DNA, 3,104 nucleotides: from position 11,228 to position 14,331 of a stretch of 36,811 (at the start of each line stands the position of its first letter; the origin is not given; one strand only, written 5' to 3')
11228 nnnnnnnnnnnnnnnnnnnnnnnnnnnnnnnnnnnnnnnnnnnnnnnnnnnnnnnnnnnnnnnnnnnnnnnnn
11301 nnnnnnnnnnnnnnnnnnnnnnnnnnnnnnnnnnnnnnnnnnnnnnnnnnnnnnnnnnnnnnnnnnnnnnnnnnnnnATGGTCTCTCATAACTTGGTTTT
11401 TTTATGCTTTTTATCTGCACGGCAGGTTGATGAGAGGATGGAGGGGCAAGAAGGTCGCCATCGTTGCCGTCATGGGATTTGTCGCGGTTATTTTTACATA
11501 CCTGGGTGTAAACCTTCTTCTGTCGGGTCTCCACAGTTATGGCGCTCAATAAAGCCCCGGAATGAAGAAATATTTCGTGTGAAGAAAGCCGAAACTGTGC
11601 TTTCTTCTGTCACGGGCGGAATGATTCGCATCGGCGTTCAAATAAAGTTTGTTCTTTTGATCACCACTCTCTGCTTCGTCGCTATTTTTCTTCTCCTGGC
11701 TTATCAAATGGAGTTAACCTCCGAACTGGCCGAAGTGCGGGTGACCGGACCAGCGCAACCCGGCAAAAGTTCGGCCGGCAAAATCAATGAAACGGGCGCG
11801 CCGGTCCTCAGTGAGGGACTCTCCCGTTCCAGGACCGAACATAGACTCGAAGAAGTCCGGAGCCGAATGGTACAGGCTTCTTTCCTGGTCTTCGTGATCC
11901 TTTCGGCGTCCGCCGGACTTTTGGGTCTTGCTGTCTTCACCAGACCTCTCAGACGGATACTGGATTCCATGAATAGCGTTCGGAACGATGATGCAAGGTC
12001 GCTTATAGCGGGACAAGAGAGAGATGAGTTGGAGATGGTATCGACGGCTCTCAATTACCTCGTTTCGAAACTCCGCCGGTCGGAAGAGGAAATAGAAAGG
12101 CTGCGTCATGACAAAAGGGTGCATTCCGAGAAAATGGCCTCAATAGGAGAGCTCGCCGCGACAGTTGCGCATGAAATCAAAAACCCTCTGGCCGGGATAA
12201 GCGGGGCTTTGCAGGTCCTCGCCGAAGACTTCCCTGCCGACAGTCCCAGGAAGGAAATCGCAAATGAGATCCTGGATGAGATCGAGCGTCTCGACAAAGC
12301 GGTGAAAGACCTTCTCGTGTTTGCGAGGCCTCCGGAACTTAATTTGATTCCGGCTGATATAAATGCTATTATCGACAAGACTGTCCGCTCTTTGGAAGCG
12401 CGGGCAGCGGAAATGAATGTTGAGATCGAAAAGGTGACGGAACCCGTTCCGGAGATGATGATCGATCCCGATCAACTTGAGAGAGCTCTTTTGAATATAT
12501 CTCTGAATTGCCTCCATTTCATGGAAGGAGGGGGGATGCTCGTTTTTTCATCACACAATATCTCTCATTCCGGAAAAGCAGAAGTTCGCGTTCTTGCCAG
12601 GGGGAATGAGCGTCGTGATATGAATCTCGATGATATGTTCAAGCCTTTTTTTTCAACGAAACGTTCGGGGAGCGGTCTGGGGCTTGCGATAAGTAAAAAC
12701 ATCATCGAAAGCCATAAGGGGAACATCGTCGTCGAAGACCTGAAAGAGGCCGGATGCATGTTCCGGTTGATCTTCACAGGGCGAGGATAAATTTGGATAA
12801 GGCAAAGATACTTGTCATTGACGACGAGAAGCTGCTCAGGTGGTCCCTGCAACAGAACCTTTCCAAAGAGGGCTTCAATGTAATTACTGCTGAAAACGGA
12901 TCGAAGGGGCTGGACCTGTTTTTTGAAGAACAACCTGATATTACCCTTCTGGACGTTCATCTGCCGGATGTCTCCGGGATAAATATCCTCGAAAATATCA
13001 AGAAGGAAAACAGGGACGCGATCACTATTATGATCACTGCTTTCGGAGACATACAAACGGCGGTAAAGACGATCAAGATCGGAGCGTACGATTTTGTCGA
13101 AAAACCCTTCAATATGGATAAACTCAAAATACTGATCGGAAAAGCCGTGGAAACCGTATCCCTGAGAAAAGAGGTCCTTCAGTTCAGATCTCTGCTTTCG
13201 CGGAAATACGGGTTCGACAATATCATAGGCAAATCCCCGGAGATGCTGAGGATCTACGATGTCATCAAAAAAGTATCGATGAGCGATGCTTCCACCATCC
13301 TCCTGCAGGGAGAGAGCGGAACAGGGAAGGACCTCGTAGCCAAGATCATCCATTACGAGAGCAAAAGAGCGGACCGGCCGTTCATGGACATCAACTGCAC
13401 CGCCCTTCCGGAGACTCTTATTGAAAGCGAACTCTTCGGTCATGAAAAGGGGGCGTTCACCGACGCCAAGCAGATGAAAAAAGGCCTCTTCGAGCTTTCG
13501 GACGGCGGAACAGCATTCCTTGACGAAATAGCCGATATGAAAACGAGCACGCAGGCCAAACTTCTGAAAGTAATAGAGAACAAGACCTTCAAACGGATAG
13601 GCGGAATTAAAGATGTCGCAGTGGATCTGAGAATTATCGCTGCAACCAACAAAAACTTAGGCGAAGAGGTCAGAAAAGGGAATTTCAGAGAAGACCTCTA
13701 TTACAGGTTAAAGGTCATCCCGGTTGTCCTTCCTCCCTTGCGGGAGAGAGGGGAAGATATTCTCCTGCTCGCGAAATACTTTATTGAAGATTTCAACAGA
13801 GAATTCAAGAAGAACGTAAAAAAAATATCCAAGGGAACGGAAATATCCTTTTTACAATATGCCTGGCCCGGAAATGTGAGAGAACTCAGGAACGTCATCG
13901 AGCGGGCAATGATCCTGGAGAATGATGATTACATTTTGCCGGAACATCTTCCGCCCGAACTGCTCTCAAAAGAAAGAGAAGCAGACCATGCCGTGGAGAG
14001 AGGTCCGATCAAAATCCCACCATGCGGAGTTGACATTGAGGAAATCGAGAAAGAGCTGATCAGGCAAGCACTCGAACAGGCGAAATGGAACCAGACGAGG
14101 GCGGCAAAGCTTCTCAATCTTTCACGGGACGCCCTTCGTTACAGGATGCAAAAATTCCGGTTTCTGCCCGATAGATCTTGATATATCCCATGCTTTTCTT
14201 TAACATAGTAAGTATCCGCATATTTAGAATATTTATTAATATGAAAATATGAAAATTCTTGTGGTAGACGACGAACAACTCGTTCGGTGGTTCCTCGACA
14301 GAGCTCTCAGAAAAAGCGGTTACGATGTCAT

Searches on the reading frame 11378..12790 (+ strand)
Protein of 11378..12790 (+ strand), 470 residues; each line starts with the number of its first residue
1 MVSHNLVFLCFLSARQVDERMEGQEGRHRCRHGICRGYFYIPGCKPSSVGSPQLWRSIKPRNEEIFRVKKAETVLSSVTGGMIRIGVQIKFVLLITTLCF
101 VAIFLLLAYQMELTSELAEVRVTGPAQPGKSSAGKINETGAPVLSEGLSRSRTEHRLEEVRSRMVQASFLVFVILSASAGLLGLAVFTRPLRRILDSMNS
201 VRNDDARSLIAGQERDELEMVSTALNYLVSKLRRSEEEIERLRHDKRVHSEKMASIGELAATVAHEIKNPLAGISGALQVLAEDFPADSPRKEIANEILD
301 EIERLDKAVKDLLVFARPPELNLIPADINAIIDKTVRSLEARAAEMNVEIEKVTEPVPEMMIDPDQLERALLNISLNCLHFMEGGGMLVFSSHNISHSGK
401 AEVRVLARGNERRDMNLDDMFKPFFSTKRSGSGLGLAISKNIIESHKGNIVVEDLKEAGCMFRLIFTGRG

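Call 19: search_protein_families(library=pfam, proteins=[window:11378-12790:+], max_evalue=0.001)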
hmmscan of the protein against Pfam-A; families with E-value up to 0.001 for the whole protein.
window:11378-12790:+ (470 aa): 3 families
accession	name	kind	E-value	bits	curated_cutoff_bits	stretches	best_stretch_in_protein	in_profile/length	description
PF00512.31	HisKA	-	5.6e-16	58.8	26.9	1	257-317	3-62/66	His Kinase A (phospho-acceptor) domain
PF02518.31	HATPase_c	-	8.3e-12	46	26.4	1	363-465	2-106/111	Histidine kinase-, DNA gyrase B-, and HSP90-like ATPase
PF00672.30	HAMP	-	4.6e-06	27.3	25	1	188-233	7-52/53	HAMP domain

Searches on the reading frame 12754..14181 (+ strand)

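Call 19: search_protein_families(library=pfam, proteins=[window:12754-14181:+], max_evalue=0.001)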
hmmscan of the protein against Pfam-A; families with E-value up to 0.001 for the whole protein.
window:12754-14181:+ (475 aa): 8 families
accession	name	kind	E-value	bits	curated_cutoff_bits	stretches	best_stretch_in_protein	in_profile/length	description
PF00158.32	Sigma54_activat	-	3.4e-67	225.8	20.2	1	157-324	1-167/168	Sigma-54 interaction domain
PF00072.30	Response_reg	-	1.2e-27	96.7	30.2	1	19-125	1-107/111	Response regulator receiver domain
PF25601.1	AAA_lid_14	-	1.8e-27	95.4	27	1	330-412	1-83/87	AAA+ ATPase lid domain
PF14532.12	Sigma54_activ_2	-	3.6e-18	66.6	25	1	158-329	1-138/138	Sigma-54 interaction domain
PF02954.25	HTH_8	-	6.5e-16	58.2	22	1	428-468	2-42/42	Bacterial regulatory protein, Fis family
PF07728.20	AAA_5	-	4.1e-09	37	22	1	182-302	2-125/139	AAA domain (dynein-related subfamily)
PF00004.35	AAA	-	6.4e-06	27.1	21.2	1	182-300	1-110/131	ATPase family associated with various cellular activities (AAA)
PF20161.5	VpsR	-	0.00025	21.2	23.7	0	32-129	23-121/121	VpsR domain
